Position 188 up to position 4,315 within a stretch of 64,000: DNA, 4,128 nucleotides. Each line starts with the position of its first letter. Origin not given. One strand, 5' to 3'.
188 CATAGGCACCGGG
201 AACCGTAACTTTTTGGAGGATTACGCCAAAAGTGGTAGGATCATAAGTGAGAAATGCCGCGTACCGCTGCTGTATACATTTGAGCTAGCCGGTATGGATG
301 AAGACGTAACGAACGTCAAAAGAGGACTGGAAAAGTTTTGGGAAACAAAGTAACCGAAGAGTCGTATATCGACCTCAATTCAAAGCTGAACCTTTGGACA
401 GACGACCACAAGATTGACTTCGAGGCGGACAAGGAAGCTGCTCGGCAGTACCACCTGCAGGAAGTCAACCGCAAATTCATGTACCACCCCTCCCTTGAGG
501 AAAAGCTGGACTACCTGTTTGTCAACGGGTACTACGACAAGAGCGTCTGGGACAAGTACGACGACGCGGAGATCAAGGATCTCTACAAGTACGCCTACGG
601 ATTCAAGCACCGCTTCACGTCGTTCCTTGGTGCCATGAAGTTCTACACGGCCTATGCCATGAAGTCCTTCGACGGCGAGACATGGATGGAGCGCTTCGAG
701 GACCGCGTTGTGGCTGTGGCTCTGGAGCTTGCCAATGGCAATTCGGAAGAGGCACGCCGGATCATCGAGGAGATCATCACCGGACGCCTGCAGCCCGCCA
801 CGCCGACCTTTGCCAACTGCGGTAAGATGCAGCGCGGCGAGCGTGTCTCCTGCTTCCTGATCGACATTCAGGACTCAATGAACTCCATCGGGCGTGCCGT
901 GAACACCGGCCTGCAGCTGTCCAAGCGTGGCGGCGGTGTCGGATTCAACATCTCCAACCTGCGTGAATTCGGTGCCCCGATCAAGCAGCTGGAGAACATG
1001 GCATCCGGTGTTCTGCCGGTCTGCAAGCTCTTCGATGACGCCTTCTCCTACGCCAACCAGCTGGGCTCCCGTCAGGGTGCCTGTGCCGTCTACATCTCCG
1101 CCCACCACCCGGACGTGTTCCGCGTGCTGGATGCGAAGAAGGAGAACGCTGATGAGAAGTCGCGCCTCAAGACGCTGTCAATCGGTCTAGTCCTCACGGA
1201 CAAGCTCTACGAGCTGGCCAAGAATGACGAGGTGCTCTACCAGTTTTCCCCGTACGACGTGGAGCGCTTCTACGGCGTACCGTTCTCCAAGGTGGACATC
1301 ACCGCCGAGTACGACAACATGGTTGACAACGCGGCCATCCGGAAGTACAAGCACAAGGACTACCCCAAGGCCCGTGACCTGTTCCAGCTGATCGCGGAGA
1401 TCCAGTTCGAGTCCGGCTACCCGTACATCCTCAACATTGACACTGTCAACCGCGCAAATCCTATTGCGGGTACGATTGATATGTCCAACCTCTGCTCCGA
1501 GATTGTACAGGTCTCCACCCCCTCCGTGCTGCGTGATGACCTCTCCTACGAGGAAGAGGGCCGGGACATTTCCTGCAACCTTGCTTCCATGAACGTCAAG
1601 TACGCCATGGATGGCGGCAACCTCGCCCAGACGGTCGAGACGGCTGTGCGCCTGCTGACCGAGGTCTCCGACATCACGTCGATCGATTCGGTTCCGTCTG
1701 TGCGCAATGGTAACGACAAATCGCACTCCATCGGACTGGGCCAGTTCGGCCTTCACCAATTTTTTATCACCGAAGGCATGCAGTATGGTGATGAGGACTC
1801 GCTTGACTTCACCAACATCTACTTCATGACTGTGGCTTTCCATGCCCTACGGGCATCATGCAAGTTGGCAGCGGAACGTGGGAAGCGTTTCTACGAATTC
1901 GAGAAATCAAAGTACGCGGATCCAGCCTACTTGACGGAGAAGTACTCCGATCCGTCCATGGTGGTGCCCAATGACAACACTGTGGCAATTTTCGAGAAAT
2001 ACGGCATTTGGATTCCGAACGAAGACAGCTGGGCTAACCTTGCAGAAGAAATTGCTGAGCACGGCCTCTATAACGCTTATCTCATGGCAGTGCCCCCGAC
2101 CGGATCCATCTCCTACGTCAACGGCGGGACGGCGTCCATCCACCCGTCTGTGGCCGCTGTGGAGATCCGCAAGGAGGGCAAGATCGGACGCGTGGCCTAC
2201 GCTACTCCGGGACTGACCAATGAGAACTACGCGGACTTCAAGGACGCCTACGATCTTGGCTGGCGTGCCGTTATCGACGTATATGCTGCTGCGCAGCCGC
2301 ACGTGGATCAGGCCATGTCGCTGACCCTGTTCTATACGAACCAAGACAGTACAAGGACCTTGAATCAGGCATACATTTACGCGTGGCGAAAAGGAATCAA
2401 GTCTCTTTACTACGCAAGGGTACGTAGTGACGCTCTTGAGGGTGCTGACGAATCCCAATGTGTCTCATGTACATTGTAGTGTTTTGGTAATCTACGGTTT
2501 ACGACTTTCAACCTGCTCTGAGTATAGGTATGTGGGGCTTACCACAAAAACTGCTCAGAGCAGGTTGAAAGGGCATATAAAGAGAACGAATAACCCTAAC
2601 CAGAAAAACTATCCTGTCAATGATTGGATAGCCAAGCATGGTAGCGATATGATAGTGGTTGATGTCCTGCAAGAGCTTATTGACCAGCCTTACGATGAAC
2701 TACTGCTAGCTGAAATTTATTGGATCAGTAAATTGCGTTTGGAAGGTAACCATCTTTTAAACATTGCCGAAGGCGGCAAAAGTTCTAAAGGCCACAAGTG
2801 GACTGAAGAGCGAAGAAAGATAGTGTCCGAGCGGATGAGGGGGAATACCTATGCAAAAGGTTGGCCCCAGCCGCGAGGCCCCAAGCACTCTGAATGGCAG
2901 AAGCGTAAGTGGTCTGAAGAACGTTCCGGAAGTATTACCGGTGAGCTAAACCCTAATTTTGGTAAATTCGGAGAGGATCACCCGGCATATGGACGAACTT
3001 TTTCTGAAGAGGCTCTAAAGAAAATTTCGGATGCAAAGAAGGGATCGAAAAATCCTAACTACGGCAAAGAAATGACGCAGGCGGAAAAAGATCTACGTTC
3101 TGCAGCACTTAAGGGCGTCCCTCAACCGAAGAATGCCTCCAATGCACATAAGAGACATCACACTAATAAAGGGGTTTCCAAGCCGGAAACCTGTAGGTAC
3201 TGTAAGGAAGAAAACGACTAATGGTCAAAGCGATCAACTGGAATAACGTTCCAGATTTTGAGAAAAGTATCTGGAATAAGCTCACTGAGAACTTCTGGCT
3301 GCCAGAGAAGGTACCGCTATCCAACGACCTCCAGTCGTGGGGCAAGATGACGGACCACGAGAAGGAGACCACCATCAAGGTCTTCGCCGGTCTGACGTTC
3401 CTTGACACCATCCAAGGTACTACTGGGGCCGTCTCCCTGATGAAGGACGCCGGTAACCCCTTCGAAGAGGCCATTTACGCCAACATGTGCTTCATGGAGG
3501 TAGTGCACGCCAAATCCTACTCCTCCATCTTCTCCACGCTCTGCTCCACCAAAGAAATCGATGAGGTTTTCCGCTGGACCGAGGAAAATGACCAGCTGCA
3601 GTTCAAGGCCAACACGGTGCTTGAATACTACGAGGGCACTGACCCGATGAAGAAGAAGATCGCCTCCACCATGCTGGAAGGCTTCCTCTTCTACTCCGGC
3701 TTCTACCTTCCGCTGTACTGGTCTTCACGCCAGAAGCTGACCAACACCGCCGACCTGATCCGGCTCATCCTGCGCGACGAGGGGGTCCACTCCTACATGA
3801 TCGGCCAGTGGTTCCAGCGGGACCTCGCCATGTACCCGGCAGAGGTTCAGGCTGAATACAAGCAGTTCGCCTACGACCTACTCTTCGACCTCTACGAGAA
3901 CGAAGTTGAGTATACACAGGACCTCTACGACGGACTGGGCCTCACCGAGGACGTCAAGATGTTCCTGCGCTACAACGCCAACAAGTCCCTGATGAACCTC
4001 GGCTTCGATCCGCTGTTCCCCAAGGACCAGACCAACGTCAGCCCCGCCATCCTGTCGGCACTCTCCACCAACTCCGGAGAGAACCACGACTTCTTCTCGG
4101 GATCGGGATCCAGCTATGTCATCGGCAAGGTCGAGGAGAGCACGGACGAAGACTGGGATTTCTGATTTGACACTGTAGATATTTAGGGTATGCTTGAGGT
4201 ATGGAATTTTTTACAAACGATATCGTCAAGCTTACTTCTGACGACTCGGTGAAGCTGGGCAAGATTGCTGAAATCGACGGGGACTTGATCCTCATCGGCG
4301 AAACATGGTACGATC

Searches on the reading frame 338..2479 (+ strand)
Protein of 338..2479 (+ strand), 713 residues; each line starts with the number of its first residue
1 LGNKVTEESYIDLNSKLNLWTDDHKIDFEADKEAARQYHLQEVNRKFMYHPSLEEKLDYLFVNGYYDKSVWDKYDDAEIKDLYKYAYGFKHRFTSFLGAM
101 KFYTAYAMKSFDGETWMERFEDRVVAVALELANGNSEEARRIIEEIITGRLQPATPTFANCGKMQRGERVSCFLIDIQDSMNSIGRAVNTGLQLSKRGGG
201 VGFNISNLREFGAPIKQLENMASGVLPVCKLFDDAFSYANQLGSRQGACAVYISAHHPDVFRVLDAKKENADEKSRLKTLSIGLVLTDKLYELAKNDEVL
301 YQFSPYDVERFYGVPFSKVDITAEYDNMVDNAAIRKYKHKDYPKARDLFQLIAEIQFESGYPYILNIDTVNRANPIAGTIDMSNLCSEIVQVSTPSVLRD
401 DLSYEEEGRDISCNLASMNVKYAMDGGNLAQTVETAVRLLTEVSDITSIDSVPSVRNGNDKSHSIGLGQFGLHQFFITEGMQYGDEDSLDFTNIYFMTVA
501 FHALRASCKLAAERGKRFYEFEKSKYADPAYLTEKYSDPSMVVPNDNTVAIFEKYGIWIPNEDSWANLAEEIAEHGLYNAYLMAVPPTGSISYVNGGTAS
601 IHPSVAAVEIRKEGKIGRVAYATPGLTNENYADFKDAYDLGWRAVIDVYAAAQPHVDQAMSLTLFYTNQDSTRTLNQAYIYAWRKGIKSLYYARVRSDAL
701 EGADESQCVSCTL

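Call 55: find_encoding_contigs(protein=window:338-2479:+, flank=10000, max_places=1)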
Protein window:338-2479:+ (713 aa): 1 contig read that carries it; 1 place shown.
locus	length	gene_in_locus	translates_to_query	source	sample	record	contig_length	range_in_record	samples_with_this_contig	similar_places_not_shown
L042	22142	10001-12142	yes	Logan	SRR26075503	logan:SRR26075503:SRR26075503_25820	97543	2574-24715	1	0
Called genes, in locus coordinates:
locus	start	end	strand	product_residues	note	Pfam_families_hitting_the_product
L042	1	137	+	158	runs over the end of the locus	-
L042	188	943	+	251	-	-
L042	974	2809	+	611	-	PF01612:DNA_pol_A_exo1, PF00476:DNA_pol_A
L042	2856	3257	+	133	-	-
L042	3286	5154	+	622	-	PF00176:SNF2-rel_dom, PF04851:ResIII, PF00271:Helicase_C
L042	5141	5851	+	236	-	PF02511:Thy1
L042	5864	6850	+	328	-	PF12705:PDDEXK_1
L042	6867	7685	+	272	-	PF13479:AAA_24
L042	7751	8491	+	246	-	-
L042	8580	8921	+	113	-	PF03819:MazG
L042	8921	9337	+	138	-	-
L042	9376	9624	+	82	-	PF00462:Glutaredoxin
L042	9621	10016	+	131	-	PF07972:Flavodoxin_NdrI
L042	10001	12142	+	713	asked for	PF08343:RNR_N, PF00317:Ribonuc_red_lgN, PF02867:Ribonuc_red_lgC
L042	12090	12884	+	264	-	PF07460:NUMOD3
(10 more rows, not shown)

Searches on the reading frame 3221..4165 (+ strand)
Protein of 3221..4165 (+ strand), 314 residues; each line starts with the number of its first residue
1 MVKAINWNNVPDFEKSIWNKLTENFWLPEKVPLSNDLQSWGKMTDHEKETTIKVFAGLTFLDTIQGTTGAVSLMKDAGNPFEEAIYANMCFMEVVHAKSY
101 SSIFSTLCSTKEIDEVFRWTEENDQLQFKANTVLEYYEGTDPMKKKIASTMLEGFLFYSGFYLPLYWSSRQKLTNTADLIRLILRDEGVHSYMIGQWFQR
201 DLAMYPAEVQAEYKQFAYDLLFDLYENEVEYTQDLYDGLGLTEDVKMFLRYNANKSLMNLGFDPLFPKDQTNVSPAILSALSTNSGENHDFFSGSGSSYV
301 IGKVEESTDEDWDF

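Call 25: find_encoding_contigs(protein=window:3221-4165:+, flank=10000, max_places=1)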
Protein window:3221-4165:+ (314 aa): 2 contigs read that carry it; 1 place shown.
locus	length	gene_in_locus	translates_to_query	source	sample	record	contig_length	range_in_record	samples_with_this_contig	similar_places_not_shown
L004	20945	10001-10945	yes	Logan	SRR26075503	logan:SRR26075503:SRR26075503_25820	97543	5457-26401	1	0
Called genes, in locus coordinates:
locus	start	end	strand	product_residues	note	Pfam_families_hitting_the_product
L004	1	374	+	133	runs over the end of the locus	-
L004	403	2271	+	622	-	PF00176:SNF2-rel_dom, PF04851:ResIII, PF00271:Helicase_C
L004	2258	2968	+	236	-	PF02511:Thy1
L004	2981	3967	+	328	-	PF12705:PDDEXK_1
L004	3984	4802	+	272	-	PF13479:AAA_24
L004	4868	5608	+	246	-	-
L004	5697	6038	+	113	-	PF03819:MazG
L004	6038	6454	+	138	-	-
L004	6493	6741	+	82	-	PF00462:Glutaredoxin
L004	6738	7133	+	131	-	PF07972:Flavodoxin_NdrI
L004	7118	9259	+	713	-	PF08343:RNR_N, PF00317:Ribonuc_red_lgN, PF02867:Ribonuc_red_lgC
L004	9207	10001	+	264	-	PF07460:NUMOD3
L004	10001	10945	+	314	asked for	PF00268:Ribonuc_red_sm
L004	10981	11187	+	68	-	-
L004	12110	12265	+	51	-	-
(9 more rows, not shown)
